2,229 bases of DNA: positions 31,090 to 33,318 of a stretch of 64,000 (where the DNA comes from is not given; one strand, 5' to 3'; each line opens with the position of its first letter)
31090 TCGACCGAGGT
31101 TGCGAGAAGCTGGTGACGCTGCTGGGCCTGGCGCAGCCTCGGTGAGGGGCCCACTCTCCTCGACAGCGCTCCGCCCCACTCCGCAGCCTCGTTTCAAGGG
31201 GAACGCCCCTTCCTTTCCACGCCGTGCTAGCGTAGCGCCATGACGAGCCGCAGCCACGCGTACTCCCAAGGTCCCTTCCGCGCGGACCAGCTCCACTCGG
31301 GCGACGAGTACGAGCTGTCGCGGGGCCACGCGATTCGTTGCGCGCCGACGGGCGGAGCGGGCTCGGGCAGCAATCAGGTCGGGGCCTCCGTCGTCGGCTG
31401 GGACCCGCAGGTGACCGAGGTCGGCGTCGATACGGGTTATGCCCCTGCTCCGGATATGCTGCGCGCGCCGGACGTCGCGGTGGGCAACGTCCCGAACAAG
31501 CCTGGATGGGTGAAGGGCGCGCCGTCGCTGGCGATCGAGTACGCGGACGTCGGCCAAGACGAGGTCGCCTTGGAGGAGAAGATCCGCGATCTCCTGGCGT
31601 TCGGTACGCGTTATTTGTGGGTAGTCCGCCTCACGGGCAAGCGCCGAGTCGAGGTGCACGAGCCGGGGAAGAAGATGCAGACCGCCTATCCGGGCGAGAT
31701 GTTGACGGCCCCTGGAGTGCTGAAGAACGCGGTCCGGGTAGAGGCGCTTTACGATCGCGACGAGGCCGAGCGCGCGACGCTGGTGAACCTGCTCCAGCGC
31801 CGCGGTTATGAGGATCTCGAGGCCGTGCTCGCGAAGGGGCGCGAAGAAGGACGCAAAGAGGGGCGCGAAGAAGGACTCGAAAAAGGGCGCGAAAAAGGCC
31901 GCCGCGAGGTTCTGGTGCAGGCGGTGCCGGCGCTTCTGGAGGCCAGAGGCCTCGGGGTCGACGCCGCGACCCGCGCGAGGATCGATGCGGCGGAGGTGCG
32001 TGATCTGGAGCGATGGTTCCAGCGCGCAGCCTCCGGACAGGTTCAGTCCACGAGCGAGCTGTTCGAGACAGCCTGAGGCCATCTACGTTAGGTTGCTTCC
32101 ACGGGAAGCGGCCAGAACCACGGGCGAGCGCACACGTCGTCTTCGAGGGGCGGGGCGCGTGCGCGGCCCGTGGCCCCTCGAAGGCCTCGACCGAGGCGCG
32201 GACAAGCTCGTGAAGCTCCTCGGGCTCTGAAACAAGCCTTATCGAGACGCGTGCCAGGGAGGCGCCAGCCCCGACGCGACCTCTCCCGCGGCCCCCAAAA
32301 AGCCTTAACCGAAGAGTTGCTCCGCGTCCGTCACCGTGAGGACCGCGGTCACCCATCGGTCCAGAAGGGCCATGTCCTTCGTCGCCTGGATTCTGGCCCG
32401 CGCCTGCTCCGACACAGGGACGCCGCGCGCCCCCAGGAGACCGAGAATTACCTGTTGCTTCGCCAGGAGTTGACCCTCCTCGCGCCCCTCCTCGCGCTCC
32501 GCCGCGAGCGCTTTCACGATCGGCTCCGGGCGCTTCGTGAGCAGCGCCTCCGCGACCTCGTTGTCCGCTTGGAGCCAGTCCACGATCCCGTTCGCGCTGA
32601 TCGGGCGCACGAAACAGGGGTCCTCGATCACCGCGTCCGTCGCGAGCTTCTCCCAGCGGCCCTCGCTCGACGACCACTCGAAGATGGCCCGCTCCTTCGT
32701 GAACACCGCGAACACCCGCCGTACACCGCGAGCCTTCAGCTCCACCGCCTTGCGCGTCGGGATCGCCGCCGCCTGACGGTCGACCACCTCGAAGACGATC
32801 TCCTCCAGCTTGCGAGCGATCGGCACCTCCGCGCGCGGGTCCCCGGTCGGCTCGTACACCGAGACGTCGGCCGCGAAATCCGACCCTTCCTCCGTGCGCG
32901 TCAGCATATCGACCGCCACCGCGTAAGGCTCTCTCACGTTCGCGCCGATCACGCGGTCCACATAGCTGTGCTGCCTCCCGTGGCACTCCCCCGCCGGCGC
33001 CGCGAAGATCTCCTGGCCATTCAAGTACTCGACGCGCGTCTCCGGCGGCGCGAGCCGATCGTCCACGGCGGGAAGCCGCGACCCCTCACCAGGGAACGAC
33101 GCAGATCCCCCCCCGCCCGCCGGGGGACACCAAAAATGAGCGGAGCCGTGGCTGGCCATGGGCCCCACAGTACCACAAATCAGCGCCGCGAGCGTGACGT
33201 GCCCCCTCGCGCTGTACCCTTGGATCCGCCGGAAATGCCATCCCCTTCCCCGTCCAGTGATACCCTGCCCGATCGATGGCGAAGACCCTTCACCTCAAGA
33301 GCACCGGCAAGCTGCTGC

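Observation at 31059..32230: Minimal insertion-like structure: a Uma2 (DUF820)-DUF4351 nuclease gene flanked by a duplicated gene 3' end with a 42-nt identical core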

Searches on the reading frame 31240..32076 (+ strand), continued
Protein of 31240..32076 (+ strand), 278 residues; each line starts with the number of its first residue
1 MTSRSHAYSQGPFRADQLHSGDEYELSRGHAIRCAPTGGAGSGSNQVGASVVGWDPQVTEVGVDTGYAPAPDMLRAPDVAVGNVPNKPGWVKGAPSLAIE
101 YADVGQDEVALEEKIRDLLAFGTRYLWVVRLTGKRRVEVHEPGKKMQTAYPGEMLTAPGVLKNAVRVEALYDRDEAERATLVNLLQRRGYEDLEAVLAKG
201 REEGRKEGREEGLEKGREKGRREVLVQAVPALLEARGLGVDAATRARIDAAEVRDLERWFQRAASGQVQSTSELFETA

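Call 63: fold_search(model_id=the predicted structure, library=pdb)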
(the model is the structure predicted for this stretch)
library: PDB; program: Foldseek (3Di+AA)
matches with E <= 10: 650; with E <= 0.001: 5
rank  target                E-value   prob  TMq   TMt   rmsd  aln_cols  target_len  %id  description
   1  3ot2_A                8.5e-05  1.00  0.28  0.42   4.0        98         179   17  Crystal structure of a putative nuclease belonging to DUF820 (Ava_3926) from Anabaena variabilis ATCC 29413 at 1.96 A  (released 2010-10-06)
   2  1wdj_A                1.4e-04  1.00  0.25  0.37   2.5        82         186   24  Crystal structure of TT1808 from Thermus thermophilus HB8 (released 2004-11-17)
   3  1wdj_B                1.5e-04  1.00  0.25  0.44   2.5        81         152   25  Crystal structure of TT1808 from Thermus thermophilus HB8 (released 2004-11-17)
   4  9y1l_A                3.2e-04  1.00  0.28  0.48   2.7        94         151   17  Crystal Structure of Putative Restriction Endonuclease Domain-Containing Protein from Leptospirillum ferriphilum YSK (released 2025-09-10)
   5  9y1l_B                5.5e-04  1.00  0.26  0.46   3.1        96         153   17  Crystal Structure of Putative Restriction Endonuclease Domain-Containing Protein from Leptospirillum ferriphilum YSK (released 2025-09-10)
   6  6okh_A                4.3e-03  1.00  0.27  0.41   3.0        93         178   18  Structure of an uncharacterized protein from Leptospira borgpetersenii serovar Hardjo-bovis (strain JB197) (released 2019-05-08)
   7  6okh_B                4.6e-03  1.00  0.27  0.41   2.9        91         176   19  Structure of an uncharacterized protein from Leptospira borgpetersenii serovar Hardjo-bovis (strain JB197) (released 2019-05-08)
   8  2gk4_A                7.7e-02  0.96  0.15  0.18   3.9        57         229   10  The Crystal Structure of the DNA/Pantothenate Metabolism Flavoprotein from Streptococcus pneumoniae (released 2006-05-02)
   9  2gk4_B                1.4e-01  0.93  0.16  0.19   3.7        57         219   12  The Crystal Structure of the DNA/Pantothenate Metabolism Flavoprotein from Streptococcus pneumoniae (released 2006-05-02)
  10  2i5b_B                1.5e-01  0.69  0.21  0.22  10.0       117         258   14  The crystal structure of an ADP complex of Bacillus subtilis pyridoxal kinase provides evidence for the parralel emerg (released 2006-09-19)
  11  3iq0_B                1.5e-01  0.54  0.18  0.16   9.6       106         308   19  Crystal structure of a putative Ribokinase II in complex with ATP and Mg+2 from E.coli (released 2009-09-08)
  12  4e8w_B                1.9e-01  0.60  0.19  0.18   8.2       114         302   13  Crystal Structure of Burkholderia cenocepacia HldA in Complex with an ATP-competitive Inhibitor (released 2012-12-26)
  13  2i5b_D                2.0e-01  0.47  0.19  0.20  10.3       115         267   15  The crystal structure of an ADP complex of Bacillus subtilis pyridoxal kinase provides evidence for the parralel emerg (released 2006-09-19)
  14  3i3y_B                2.0e-01  0.18  0.14  0.13  32.1       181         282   12  Crystal structure of Ribokinase in Complex with D-Ribose from Klebsiella pneumoniae (released 2009-07-21)
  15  3ijm_B                2.2e-01  0.75  0.19  0.33   5.1        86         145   10  The structure of a restriction endonuclease-like fold superfamily protein from Spirosoma linguale. (released 2009-09-22)
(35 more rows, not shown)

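Call 64: find_related_loci(query=A3, collection=viral_contigs, flank=5000)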
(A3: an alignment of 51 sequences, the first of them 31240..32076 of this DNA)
Query A3 (278 aa) in viral_contigs; peptide patterns used: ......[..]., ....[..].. (x = any residue, [..] = any of these).
76 stretches matched a pattern, but none encodes a relative of the query by tblastn (E <= 1e-3).

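Call 65: find_encoding_contigs(protein=P0055, flank=4000, max_places=2)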
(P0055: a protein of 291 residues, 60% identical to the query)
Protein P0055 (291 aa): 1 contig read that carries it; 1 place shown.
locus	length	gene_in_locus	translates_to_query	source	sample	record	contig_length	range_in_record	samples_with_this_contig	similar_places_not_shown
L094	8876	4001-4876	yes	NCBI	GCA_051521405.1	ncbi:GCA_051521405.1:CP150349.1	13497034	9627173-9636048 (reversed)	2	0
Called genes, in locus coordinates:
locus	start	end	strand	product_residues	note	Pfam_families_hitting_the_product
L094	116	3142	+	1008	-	PF19864:Radical_SAM_N2, PF04055:Radical_SAM, PF10105:DUF2344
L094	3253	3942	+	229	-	PF02518:HATPase_c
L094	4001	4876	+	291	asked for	PF05685:Uma2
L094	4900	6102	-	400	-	PF05762:VWA_CoxE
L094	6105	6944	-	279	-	PF13191:AAA_16 (weak), PF00004:AAA, PF07724:AAA_2 (weak), PF07728:AAA_5, PF13401:AAA_22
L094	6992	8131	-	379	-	PF13091:PLDc_2, PF00614:PLDc (faint), PF13091:PLDc_2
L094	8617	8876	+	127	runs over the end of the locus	-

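Call 66: find_encoding_contigs(protein=P0078, flank=4000, max_places=2)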
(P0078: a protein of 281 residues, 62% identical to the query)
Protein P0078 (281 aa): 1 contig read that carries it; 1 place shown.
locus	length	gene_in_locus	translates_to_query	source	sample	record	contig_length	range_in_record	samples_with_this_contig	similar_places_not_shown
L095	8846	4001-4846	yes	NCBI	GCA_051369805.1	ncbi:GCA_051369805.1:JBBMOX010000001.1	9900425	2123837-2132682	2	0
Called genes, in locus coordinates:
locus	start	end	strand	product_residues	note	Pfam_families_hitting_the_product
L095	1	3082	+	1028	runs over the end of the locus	-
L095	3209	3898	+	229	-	PF00512:HisKA (weak), PF02518:HATPase_c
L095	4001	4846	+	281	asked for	PF05685:Uma2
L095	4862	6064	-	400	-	PF05762:VWA_CoxE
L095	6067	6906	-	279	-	PF13191:AAA_16 (faint), PF00004:AAA, PF07724:AAA_2 (weak), PF07728:AAA_5, PF13401:AAA_22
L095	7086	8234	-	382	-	PF13091:PLDc_2, PF00614:PLDc (weak), PF13091:PLDc_2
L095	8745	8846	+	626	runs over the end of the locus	PF22666:Glyco_hydro_2_N2, PF02837:Glyco_hydro_2_N (weak), PF02836:Glyco_hydro_2_C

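Call 67: find_encoding_contigs(protein=P0098, flank=4000, max_places=2)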
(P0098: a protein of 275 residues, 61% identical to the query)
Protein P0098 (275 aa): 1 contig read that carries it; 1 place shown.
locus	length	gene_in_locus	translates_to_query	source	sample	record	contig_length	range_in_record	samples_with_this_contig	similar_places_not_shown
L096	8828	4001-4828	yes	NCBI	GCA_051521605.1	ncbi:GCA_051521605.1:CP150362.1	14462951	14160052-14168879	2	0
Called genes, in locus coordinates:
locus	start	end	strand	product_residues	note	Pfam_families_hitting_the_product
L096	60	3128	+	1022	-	-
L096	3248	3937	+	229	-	PF00512:HisKA (faint), PF02518:HATPase_c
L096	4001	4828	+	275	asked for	PF05685:Uma2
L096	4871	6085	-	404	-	PF05762:VWA_CoxE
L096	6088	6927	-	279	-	PF13191:AAA_16 (faint), PF00004:AAA, PF07724:AAA_2 (weak), PF07728:AAA_5, PF13401:AAA_22 (weak)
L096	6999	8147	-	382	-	PF13091:PLDc_2, PF00614:PLDc (weak), PF13091:PLDc_2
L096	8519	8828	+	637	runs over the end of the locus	PF22666:Glyco_hydro_2_N2, PF02837:Glyco_hydro_2_N (weak), PF02836:Glyco_hydro_2_C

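Call 83: search_protein_families(library=padloc, proteins=[window:31240-32076:+], max_evalue=0.01)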
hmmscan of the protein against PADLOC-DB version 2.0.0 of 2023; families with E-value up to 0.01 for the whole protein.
window:31240-32076:+ (278 aa): 0 families

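Call 86: search_dna_similar(query=window:31240-32076:+, collection=plasmids, mode=protein, max_rows=8)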
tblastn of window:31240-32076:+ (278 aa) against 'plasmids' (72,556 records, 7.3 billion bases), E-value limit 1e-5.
No match.

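Call 87: search_dna_similar(query=window:31240-32076:+, collection=phages, mode=protein, max_rows=8)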
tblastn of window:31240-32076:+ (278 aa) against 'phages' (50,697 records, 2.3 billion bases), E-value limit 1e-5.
No match.

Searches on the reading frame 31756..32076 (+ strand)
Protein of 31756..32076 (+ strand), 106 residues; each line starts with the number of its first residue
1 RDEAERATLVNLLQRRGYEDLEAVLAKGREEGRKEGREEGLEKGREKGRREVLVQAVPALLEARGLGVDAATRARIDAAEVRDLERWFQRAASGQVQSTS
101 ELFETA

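Call 23: search_protein_families(library=pfam, proteins=[window:31756-32076:+], max_evalue=10)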
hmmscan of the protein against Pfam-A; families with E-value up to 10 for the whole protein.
window:31756-32076:+ (106 aa): 1 family
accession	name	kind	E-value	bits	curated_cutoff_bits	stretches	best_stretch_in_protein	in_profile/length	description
PF09811.14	Yae1_N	-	0.00043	20.4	27.5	1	26-48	7-29/39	Essential protein Yae1, N terminal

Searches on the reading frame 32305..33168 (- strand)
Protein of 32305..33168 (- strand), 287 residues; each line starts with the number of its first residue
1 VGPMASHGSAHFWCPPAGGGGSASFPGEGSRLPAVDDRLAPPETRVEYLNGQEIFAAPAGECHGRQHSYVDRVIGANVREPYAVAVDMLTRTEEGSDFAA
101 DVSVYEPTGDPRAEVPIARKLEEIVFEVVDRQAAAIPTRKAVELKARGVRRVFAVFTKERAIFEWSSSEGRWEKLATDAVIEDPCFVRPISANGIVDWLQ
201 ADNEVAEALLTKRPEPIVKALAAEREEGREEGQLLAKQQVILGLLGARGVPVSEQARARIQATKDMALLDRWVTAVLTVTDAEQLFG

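Call 5: search_protein_families(library=pfam, proteins=[window:32305-33168:-], max_evalue=0.01)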
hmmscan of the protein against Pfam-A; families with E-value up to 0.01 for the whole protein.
window:32305-33168:- (287 aa): 1 family
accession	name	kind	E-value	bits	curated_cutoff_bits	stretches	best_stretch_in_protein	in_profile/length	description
PF05685.18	Uma2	-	8.1e-09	35.6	27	1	38-177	6-151/172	Putative restriction endonuclease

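Call 50: search_protein_families(library=ncbifam, proteins=[window:32305-33168:-], max_evalue=0.01)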
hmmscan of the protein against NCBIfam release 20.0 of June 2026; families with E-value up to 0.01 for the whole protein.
window:32305-33168:- (287 aa): 0 families

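Call 70: find_homologous_proteins(query=window:32305-33156:-)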
Query window:32305-33156:- (283 aa): 271 proteins with E <= 0.001 among 7702 candidates; the best 120 are listed.
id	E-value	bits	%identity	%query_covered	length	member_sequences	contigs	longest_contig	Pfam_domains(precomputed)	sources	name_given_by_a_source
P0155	2.3e-158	544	100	89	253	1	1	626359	PF05685.19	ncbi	ncbi:MAG: Uma2 family endonuclease [Polyangiaceae bacterium]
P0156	3.0e-157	540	86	100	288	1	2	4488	PF05685.19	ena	-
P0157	5.8e-143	494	79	100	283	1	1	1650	PF05685.19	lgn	-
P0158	2.2e-124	433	78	89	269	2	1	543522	PF05685.19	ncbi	-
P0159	7.7e-100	352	60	96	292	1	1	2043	PF05685.19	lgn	-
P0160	1.2e-98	348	60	98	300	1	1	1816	PF05685.19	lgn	-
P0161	7.6e-92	326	57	99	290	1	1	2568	PF05685.19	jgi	jgi:hypothetical protein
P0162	1.4e-91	325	62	89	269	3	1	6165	PF05685.19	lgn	-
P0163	8.4e-91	322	57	99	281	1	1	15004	PF05685.19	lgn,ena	-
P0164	5.0e-90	320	56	99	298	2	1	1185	PF05685.19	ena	-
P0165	1.0e-89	319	55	98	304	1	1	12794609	PF05685.19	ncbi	-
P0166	2.6e-89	318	53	99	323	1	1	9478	PF09811.15,PF05685.19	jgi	jgi:hypothetical protein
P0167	4.1e-89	317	53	98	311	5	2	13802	PF05685.19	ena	-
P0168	5.9e-87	310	56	96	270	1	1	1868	-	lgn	-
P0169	2.2e-86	308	53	98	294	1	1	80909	PF05685.19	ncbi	ncbi:MAG: Uma2 family endonuclease [Polyangiaceae bacterium]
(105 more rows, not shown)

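Call 71: find_encoding_contigs(protein=P0156, flank=5000, max_places=3)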
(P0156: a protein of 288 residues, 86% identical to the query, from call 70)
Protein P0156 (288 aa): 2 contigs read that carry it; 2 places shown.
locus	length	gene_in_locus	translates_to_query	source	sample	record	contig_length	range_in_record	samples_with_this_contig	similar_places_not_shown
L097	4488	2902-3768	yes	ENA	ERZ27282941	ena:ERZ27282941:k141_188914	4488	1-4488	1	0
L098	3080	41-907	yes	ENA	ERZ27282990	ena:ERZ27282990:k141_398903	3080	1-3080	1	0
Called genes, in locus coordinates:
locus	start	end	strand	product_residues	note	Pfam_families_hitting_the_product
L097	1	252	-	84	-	?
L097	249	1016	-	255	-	PF01138:RNase_PH, PF03725:RNase_PH_C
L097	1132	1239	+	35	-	-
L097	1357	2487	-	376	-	PF00082:Peptidase_S8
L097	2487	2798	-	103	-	-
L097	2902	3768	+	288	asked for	PF05685:Uma2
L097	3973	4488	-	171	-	?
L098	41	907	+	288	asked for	PF05685:Uma2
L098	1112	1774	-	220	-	-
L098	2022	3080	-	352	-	?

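Call 83: search_protein_families(library=padloc, proteins=[window:32305-33168:-], max_evalue=0.01)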
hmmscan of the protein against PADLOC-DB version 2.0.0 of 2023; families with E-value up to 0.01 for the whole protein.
window:32305-33168:- (287 aa): 0 families
